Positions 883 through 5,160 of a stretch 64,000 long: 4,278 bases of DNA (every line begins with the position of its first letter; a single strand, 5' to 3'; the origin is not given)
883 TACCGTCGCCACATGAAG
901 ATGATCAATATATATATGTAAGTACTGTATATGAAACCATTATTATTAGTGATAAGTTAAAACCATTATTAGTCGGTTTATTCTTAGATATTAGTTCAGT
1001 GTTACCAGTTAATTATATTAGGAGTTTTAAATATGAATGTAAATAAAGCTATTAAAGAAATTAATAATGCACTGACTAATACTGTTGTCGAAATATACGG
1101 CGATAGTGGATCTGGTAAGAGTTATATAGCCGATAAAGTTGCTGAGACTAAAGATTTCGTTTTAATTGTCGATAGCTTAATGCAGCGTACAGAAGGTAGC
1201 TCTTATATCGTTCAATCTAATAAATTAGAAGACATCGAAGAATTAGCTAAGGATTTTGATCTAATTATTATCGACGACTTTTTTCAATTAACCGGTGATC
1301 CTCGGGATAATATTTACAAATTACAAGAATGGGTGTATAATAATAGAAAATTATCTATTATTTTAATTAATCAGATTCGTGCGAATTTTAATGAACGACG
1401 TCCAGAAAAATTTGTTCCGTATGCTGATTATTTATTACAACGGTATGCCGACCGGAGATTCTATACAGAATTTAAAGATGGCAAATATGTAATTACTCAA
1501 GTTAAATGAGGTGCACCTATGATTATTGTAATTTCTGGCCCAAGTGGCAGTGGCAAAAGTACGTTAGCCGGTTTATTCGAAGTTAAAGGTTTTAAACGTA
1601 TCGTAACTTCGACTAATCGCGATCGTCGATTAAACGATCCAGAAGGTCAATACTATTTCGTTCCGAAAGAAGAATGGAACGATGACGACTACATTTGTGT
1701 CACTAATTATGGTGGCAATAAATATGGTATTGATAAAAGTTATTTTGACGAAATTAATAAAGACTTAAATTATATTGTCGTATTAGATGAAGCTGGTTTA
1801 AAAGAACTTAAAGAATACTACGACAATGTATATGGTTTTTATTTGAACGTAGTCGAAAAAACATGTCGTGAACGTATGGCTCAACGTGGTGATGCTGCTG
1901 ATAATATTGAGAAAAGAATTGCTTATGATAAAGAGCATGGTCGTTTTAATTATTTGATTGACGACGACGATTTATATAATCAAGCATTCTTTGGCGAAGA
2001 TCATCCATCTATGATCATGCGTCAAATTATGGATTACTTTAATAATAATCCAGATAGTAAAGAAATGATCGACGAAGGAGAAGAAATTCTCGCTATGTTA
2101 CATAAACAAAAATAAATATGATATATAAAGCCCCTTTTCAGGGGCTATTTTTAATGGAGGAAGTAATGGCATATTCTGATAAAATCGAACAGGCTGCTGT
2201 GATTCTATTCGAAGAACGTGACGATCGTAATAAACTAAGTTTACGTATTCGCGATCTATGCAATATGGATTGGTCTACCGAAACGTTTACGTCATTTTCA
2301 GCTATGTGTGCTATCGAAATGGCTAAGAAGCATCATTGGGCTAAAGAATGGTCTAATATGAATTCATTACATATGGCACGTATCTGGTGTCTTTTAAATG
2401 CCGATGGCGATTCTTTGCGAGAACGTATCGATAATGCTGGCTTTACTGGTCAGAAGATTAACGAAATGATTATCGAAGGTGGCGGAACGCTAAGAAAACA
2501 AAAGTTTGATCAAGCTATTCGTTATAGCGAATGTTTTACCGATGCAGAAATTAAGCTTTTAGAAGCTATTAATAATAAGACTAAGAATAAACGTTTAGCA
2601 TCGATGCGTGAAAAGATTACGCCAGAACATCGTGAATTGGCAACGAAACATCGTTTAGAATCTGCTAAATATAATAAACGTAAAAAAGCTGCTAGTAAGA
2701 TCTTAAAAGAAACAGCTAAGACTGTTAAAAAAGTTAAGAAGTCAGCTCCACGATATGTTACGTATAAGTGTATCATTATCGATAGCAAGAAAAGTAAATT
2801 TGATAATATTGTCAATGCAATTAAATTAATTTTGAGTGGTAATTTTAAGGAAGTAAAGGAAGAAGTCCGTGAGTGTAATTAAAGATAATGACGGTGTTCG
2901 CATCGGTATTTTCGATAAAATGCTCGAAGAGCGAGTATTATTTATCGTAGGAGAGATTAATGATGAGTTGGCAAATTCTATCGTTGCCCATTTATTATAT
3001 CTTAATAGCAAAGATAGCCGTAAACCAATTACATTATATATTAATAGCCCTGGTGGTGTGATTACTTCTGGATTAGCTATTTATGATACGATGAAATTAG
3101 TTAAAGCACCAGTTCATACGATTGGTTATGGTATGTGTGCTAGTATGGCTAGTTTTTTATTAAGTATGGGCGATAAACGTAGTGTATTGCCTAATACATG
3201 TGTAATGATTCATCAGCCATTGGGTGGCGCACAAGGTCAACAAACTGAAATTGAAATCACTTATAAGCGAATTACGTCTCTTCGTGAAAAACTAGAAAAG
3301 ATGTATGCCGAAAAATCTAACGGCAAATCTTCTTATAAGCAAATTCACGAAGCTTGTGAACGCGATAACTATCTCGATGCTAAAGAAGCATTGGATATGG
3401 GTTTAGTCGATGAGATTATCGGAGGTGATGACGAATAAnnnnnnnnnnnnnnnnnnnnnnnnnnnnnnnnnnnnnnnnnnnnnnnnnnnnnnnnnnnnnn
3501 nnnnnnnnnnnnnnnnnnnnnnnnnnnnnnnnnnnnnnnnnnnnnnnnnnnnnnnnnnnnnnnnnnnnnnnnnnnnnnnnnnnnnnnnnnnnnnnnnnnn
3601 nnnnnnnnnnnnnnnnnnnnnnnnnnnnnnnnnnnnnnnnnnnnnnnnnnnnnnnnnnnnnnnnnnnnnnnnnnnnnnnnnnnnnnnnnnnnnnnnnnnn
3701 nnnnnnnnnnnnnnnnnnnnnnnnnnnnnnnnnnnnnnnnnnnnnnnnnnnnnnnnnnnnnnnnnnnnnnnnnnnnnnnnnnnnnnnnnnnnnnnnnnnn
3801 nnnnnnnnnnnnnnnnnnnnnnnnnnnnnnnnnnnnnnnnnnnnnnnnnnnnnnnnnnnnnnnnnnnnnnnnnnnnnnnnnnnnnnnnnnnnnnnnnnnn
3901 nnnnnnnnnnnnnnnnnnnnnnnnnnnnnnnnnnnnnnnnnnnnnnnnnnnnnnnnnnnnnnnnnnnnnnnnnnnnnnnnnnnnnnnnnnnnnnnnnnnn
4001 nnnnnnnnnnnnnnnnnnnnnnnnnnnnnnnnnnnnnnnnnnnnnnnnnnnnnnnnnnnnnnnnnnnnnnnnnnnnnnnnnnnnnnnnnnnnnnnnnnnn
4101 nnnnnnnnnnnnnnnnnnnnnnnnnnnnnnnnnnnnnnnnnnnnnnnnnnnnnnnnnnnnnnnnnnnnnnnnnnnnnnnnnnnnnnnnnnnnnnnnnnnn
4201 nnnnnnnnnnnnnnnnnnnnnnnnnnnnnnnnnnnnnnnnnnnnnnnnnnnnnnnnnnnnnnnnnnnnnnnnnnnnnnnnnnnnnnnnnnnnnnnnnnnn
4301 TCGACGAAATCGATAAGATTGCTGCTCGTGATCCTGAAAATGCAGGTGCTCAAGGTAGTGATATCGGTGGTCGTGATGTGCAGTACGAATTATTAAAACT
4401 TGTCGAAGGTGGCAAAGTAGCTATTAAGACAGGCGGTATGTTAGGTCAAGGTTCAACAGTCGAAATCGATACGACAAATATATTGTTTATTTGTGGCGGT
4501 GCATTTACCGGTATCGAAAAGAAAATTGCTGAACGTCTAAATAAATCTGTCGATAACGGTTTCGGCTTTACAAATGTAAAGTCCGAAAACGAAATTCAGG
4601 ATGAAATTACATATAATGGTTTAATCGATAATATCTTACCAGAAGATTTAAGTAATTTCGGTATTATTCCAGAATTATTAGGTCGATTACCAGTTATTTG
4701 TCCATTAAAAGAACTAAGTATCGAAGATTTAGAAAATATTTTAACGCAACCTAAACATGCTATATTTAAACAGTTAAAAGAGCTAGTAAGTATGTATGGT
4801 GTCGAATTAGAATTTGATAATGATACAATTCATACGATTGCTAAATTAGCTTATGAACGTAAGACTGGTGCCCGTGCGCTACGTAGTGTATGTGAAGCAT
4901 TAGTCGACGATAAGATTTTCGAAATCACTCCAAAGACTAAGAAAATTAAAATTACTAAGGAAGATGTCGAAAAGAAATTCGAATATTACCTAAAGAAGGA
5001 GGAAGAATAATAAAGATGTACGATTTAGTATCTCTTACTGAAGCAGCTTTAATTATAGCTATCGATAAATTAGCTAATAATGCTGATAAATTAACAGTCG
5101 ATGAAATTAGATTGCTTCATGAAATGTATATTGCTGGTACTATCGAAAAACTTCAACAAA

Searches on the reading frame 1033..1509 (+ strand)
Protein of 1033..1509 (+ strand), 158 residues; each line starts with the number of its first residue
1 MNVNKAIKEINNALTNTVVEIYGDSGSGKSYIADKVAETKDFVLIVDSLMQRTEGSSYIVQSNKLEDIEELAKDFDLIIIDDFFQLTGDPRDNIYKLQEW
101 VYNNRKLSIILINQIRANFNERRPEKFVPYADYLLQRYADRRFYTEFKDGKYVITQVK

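Call 51: search_protein_families(library=pfam, proteins=[window:1033-1509:+], max_evalue=0.001)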
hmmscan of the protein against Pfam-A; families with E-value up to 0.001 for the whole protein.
window:1033-1509:+ (158 aa): 3 families
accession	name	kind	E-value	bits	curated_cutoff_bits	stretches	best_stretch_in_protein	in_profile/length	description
PF13479.12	AAA_24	-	0.00024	21.4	27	1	16-99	2-89/195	AAA domain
PF01637.24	ATPase_2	-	0.00034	20.9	33.2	0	6-75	10-78/225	ATPase domain predominantly from Archaea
PF13401.12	AAA_22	-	0.0006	20.6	27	0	17-44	6-37/130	AAA domain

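Call 72: find_encoding_contigs(protein=window:1033-1509:+, flank=10000, max_places=2)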
Protein window:1033-1509:+ (158 aa): 4 contigs read that carry it; 2 places shown.
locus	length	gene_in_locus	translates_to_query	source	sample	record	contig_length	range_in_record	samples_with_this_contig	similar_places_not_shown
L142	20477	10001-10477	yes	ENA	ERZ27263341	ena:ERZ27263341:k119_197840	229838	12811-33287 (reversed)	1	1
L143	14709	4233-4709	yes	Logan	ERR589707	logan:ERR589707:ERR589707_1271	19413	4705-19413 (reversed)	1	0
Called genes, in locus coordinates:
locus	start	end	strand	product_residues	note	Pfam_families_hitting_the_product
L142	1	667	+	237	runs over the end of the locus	-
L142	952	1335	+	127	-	PF09643:YopX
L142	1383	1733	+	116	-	-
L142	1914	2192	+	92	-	-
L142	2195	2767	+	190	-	-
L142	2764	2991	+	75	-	-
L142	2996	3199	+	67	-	-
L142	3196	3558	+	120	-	-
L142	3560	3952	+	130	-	-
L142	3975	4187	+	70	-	-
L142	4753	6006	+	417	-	PF01385:OrfB_IS605, PF07282:Cas12f1-like_TNB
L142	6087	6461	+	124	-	-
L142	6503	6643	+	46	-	-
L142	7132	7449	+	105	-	-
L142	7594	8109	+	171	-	-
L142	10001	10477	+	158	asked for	-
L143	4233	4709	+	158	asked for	-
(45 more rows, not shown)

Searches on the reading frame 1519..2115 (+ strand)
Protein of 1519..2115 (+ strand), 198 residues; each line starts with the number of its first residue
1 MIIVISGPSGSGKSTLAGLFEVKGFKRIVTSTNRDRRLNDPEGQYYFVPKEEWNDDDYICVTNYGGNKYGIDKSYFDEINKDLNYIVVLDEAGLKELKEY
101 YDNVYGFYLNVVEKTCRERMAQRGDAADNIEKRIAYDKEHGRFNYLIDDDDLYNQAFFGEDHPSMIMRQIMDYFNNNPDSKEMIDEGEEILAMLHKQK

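Call 51: search_protein_families(library=pfam, proteins=[window:1519-2115:+], max_evalue=0.001)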
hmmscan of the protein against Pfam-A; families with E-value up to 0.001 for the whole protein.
window:1519-2115:+ (198 aa): 3 families
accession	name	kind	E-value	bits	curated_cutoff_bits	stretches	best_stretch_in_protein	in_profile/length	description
PF00625.27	Guanylate_kin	-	2.2e-10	40.9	25.2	1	3-152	5-168/182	Guanylate kinase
PF13238.12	AAA_18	-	1.1e-08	36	29.4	1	3-130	1-118/128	AAA domain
PF13671.12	AAA_33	-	1.5e-05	25.8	27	0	3-44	2-44/143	AAA domain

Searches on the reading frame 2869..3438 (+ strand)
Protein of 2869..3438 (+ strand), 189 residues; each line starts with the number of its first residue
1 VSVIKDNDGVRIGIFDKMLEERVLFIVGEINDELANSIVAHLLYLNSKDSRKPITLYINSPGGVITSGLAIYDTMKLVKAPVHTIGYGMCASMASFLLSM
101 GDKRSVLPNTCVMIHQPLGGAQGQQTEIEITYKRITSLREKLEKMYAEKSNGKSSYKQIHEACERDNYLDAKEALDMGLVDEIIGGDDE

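Call 51: search_protein_families(library=pfam, proteins=[window:2869-3438:+], max_evalue=0.001)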
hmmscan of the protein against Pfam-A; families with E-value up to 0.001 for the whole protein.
window:2869-3438:+ (189 aa): 1 family
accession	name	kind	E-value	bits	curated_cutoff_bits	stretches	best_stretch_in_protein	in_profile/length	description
PF00574.28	CLP_protease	-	4.6e-63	212.8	20.2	1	13-185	8-180/182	Clp protease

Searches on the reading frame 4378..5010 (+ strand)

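Call 51: search_protein_families(library=pfam, proteins=[window:4378-5010:+], max_evalue=0.001)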
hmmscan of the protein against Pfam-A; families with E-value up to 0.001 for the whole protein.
window:4378-5010:+ (210 aa): 2 families
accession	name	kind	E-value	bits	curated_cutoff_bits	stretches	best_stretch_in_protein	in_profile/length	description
PF10431.15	ClpB_D2-small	-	1.4e-09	38.3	21.9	1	113-182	1-66/81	C-terminal, D2-small domain, of ClpB protein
PF07724.20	AAA_2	-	1.7e-08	35.1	27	1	3-107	93-166/166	AAA domain (Cdc48 subfamily)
